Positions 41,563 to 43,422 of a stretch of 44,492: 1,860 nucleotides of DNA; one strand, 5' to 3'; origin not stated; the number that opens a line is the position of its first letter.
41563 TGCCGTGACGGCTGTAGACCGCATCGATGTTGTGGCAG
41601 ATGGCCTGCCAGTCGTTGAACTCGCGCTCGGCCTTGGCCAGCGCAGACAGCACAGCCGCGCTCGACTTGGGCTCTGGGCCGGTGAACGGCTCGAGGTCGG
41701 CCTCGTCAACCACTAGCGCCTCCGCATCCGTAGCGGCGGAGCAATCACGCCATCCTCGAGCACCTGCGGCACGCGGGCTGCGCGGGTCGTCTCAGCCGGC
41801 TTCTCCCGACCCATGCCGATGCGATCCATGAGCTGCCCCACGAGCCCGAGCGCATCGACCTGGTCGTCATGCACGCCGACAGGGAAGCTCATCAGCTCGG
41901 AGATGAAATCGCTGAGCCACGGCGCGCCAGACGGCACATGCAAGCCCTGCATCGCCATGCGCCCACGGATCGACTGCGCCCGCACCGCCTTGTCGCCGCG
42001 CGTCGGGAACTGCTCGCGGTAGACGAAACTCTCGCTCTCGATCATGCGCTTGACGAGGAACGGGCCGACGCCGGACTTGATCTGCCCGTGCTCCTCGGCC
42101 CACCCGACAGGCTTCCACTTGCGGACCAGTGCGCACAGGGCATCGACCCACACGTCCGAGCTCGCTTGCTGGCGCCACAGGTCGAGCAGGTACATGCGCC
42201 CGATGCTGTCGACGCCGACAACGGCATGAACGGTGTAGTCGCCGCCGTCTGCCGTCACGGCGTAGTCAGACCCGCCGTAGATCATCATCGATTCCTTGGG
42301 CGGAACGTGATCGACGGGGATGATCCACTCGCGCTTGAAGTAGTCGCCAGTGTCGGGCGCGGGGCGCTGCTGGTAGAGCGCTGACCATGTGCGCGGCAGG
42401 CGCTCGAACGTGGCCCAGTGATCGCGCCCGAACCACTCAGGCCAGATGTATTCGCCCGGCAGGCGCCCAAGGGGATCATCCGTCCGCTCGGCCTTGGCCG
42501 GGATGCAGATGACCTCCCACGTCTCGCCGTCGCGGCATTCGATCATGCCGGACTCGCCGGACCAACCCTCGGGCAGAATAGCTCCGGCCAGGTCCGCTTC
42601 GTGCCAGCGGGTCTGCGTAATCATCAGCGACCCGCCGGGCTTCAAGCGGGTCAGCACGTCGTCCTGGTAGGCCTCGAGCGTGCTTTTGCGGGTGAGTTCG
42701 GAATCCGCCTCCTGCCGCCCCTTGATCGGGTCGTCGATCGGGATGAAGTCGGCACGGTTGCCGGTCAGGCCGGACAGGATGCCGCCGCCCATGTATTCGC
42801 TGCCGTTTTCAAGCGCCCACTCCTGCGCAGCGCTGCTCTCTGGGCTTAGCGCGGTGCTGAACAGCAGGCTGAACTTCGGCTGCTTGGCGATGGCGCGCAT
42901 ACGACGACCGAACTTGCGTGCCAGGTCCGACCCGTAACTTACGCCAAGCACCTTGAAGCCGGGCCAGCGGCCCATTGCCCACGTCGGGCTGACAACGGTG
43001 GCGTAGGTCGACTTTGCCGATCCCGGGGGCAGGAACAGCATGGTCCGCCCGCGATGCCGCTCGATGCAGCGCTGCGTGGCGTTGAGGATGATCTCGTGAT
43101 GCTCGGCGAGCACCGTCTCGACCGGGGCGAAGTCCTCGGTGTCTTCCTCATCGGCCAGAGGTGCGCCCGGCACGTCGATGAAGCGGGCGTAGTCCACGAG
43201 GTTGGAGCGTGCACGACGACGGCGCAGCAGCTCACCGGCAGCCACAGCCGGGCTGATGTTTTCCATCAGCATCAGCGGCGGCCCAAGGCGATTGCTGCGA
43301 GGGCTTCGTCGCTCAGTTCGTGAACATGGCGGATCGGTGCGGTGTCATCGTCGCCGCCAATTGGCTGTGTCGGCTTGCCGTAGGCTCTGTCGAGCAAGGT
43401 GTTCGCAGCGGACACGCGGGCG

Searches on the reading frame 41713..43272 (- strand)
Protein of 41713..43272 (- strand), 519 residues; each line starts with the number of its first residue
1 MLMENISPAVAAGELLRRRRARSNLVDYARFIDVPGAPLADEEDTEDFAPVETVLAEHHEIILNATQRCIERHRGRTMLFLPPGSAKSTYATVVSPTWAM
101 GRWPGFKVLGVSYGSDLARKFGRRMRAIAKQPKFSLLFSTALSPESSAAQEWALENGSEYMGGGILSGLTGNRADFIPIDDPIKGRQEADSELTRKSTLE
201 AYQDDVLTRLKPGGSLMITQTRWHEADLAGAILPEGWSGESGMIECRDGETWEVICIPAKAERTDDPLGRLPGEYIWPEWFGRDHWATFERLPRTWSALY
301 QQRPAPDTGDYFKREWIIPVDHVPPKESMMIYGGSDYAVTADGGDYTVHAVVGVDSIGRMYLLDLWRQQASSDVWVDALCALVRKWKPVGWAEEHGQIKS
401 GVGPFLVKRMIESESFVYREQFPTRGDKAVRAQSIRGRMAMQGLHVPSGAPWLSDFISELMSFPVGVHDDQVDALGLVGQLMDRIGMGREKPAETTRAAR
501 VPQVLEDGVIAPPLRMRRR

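Call 47: search_protein_families(library=phrogs, proteins=[window:41713-43272:-], max_evalue=0.00001)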
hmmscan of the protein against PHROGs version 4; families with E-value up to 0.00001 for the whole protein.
window:41713-43272:- (519 aa): 5 families
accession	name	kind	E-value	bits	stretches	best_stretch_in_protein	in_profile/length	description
phrog_38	-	head and packaging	3.5e-95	321.3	1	15-494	258-715/760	terminase large subunit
phrog_4758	-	head and packaging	1.4e-43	150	1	14-259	9-235/243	terminase large subunit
phrog_5573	-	head and packaging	1.8e-24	87.5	1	248-475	8-227/250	terminase large subunit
phrog_979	-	head and packaging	1.6e-10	41.3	1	306-475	410-592/642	terminase large subunit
phrog_30251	-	head and packaging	5.5e-08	32.5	1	79-233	60-222/799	terminase large subunit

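Call 99: search_dna_similar(query=window:41713-43272:-, collection=phages, mode=protein, max_evalue=1e-20, max_rows=8)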
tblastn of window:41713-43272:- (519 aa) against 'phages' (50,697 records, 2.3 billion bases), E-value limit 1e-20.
Records with a match: 949; places in all: 951; records where one place covers at least 80% of the query: 222.
Best place of each record, by identity: 60-80% 43; <60% 906.
By first word of the organism name: Mycobacterium 433; Microbacterium 199; Gordonia 63; Acinetobacter 45; Brucella 41; Yersinia 17; Bacillus 14; Lactococcus 11; Bacteriophage 10; Pseudomonas 8; and 48 more.
By host as written in the record: Mycobacterium smegmatis mc2 155 307; Microbacterium foliorum NRRL B-24224 SEA 84; Microbacterium foliorum NRRL B-24224 71; Mycobacterium smegmatis mc#155 70; Gordonia terrae 3612 39; - 37; Microbacterium paraoxydans NWU1 24; Acinetobacter baumannii 16; and 130 more.
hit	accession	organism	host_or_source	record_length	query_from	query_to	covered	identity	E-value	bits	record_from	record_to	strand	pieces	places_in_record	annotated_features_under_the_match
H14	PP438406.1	Microcystis phage Mwe-JY13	Microcystis wesenbergii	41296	6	519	99%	68.9%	0e+0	721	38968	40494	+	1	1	putative terminase large subunit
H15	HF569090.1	Brucella phage R/C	Brucella sp.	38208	5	489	93%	66.9%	4e-141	676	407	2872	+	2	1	R/C_ORF02: putative terminase, large subunit | R/C_ORF03: putative HNH endonuclease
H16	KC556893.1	Brucella phage Bk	Brucella melitensis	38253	5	489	93%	66.9%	4e-141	676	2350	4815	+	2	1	putative terminase large subunit | putative HNH endonuclease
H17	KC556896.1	Brucella phage S708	Brucella suis S708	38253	5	489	93%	66.9%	4e-141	676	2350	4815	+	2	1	putative terminase large subunit | putative HNH endonuclease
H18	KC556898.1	Brucella phage Wb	Brucella abortus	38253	5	489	93%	66.9%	4e-141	676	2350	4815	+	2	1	putative terminase large subunit | putative HNH endonuclease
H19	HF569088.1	Brucella phage Bk2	Brucella sp.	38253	5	489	93%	66.9%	4e-141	676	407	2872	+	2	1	Bk2_ORF02: putative terminase, large subunit | Bk2_ORF03: putative HNH endonuclease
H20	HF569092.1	Brucella phage Wb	Brucella sp.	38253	5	489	93%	66.9%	4e-141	676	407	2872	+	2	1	Wb_ORF02: putative terminase, large subunit | Wb_ORF03: putative HNH endonuclease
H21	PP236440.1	Brucella phage NMY-1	Brucella melitensis Isfahan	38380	5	489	93%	66.9%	4e-141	676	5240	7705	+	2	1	putative terminase large subunit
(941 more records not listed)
